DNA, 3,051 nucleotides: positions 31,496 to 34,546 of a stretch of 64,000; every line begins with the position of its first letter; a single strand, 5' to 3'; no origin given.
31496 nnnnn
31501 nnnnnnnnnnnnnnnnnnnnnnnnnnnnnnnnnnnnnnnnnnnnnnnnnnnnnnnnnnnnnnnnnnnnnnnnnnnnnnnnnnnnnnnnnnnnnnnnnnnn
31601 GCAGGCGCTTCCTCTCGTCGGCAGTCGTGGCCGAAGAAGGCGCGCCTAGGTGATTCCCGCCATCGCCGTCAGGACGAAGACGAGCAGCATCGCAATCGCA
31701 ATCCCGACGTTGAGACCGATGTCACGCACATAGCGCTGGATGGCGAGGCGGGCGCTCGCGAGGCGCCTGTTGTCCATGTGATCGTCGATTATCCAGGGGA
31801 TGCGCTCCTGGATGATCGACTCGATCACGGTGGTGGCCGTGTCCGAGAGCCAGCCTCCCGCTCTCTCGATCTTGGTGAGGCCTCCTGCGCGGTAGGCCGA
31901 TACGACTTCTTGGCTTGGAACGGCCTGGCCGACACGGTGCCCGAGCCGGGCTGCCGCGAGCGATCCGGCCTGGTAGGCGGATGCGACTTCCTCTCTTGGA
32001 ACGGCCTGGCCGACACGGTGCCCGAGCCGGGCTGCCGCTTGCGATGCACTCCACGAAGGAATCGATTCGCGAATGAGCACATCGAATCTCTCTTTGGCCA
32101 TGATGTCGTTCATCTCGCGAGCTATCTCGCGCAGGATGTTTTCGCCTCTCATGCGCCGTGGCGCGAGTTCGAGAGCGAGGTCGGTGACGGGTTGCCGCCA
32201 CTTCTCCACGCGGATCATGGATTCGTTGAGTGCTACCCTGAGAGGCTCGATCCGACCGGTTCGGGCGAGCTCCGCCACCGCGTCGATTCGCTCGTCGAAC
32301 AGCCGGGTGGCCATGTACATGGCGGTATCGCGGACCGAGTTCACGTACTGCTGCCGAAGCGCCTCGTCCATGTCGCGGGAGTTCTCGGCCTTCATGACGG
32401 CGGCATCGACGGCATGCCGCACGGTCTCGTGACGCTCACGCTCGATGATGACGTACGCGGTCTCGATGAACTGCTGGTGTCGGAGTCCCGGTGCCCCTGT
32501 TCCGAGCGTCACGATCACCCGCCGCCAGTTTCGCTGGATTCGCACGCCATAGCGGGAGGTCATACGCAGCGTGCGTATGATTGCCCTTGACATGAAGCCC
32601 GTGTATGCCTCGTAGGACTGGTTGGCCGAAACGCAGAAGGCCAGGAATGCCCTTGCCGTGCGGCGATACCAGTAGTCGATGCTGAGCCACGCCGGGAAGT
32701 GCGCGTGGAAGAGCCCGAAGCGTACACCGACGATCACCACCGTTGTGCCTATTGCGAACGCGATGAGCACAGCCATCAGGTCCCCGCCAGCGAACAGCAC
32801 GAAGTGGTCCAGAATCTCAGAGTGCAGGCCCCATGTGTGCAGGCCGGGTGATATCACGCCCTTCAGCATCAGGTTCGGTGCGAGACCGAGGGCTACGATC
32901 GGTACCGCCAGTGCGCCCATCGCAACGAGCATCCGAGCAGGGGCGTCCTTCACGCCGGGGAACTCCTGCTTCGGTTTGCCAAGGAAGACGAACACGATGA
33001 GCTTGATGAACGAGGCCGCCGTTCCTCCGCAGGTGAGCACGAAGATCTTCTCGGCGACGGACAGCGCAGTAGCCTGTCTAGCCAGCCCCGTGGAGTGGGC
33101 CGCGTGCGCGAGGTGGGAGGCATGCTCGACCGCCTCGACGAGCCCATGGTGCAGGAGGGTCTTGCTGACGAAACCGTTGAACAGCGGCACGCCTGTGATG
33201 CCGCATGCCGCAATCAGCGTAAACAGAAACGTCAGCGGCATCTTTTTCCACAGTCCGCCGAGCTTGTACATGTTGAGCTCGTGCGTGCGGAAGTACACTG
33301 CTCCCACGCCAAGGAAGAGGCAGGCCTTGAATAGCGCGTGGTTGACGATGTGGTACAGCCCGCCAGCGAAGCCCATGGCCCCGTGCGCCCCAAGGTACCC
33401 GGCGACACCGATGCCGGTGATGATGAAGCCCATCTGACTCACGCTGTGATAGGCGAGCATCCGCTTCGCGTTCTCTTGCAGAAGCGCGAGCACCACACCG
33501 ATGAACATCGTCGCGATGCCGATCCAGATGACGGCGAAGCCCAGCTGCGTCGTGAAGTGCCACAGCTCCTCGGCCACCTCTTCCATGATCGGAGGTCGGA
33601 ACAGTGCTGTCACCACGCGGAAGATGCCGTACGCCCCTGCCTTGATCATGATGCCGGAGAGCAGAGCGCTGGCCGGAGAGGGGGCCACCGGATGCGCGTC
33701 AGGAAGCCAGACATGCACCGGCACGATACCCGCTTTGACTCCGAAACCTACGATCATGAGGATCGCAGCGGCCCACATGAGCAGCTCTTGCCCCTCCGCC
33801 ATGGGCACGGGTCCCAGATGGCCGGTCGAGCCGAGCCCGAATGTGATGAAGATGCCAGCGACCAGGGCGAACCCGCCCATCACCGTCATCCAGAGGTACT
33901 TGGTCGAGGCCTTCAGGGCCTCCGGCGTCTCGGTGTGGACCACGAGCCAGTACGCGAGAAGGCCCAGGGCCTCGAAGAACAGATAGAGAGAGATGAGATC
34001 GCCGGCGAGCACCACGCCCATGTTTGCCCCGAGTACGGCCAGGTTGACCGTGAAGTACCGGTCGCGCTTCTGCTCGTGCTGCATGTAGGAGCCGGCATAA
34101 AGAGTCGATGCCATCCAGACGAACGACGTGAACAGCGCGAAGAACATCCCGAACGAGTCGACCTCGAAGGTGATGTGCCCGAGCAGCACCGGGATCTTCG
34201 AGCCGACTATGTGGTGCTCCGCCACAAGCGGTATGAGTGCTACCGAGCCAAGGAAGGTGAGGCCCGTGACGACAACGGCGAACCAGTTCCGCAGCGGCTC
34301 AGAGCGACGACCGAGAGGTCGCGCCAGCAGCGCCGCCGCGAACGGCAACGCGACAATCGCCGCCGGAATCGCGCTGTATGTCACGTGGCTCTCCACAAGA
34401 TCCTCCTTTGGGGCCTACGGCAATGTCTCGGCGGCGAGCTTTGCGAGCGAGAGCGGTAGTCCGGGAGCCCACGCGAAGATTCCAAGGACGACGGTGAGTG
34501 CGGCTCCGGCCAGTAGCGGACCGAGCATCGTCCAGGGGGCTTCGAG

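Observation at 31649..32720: About 360-aa non-canonical C-terminal extension on the MrpA/NuoL-like subunit, ending in a lone TM anchor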

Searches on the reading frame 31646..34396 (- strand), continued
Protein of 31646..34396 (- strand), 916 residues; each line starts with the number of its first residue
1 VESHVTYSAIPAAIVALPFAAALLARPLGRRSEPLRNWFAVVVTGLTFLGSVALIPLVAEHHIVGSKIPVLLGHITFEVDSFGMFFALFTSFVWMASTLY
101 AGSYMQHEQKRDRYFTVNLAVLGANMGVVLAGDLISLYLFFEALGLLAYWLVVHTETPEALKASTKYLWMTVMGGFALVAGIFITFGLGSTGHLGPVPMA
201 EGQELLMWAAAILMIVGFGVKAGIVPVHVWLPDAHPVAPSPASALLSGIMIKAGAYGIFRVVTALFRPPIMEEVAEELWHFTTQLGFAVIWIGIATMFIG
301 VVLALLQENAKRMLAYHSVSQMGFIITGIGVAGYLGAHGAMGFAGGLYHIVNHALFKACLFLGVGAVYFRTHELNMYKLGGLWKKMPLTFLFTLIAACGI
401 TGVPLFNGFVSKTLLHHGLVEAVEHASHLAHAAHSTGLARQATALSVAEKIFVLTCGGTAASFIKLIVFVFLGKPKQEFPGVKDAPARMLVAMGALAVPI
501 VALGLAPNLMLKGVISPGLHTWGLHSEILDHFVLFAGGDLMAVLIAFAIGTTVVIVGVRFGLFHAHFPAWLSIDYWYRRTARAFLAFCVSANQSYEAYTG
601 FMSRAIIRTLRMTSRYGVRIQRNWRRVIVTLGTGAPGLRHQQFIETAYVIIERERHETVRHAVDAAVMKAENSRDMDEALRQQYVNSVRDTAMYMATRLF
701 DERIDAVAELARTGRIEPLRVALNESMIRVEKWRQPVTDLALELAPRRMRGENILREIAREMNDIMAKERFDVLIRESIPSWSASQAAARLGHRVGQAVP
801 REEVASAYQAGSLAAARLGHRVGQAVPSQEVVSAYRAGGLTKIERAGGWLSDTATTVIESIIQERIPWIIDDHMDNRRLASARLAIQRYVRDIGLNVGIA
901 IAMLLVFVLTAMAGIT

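Call 62: list_cluster_members(proteins=[P0001, P0133, P0138, P0139, P0149, P0140, P0100])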
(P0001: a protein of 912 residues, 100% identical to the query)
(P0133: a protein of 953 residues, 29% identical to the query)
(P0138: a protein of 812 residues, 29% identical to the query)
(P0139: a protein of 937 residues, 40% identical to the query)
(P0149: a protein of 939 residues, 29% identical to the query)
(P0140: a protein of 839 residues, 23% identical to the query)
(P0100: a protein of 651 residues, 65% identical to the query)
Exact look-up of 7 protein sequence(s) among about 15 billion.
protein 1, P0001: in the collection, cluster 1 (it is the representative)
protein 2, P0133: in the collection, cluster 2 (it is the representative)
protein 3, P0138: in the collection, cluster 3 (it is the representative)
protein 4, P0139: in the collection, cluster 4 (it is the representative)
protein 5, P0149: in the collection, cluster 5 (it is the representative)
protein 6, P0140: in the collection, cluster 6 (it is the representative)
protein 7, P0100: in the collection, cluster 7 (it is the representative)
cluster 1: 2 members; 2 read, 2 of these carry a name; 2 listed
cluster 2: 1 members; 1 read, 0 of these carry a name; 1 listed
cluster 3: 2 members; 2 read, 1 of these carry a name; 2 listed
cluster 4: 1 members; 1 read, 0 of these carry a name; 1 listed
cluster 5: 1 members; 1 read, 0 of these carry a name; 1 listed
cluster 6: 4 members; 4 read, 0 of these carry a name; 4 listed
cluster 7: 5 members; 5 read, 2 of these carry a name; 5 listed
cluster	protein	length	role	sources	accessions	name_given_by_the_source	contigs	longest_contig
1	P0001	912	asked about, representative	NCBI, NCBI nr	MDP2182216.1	MAG: complex I subunit 5 family protein [Actinomycetota bacterium] | complex I subunit 5 family protein [Actinomycetota bacterium]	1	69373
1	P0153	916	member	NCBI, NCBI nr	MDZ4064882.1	MAG: complex I subunit 5 family protein [Coriobacteriia bacterium] | complex I subunit 5 family protein [Coriobacteriia bacterium]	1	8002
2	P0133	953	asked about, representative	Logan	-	-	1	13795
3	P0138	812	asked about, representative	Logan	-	-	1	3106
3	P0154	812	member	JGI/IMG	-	formate hydrogenlyase subunit 3/multisubunit Na+/H+ antiporter MnhD subunit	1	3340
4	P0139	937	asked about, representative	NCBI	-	-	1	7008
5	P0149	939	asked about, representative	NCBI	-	-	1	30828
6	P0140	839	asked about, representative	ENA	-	-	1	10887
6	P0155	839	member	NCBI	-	-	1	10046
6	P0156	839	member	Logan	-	-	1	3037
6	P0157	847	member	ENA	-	-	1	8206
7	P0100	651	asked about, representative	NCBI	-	-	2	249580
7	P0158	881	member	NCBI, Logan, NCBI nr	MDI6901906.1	MAG: complex I subunit 5 family protein [Anaerosomatales bacterium] | complex I subunit 5 family protein [Anaerosomatales bacterium]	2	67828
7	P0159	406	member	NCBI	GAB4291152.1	MAG: hypothetical protein Kow0067_17700 [Coriobacteriia bacterium]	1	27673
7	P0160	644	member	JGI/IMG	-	-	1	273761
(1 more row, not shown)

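Call 79: find_encoding_contigs(protein=P0109, flank=4000, max_places=2)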
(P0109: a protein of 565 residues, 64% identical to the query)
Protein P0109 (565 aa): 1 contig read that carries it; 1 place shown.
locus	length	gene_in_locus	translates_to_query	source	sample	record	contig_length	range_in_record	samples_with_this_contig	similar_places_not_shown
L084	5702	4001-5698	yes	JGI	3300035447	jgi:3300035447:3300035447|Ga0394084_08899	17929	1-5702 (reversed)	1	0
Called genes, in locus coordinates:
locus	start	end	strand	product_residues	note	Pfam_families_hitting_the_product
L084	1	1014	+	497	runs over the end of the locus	PF10125:NADHdeh_related (weak), PF00361:Proton_antipo_M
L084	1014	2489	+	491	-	PF00662:Proton_antipo_N (weak), PF00361:Proton_antipo_M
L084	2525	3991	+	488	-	PF00361:Proton_antipo_M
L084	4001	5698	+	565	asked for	PF00361:Proton_antipo_M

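Call 80: find_encoding_contigs(protein=P0092, flank=4000, max_places=2)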
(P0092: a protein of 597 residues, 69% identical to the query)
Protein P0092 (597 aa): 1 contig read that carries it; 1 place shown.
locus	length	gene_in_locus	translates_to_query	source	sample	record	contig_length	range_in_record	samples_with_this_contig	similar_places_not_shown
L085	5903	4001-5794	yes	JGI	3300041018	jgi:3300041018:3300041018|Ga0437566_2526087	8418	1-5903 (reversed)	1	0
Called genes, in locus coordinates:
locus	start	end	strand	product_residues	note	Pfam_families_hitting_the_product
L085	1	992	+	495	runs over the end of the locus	PF10125:NADHdeh_related (weak), PF00361:Proton_antipo_M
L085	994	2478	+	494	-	PF00662:Proton_antipo_N (weak), PF00361:Proton_antipo_M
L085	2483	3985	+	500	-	PF00361:Proton_antipo_M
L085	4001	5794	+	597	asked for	PF00662:Proton_antipo_N (weak), PF10125:NADHdeh_related (weak), PF00361:Proton_antipo_M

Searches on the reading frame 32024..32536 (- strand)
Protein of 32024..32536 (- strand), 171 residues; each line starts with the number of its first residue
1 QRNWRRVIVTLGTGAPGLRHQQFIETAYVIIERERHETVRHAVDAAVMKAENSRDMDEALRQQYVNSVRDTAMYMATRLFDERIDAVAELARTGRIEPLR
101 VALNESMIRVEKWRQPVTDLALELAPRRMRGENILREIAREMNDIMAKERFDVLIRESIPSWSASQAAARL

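Call 73: find_homologous_proteins(query=A4, max_evalue=0.001)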
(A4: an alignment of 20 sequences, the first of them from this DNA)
Query A4 (20 sequences) (171 aa, profile of the alignment): 1 proteins with E <= 0.001 among 8000 candidates.
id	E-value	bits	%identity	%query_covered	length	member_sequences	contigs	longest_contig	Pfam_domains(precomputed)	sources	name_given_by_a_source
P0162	3.7e-23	100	24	76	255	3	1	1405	-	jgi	jgi:hypothetical protein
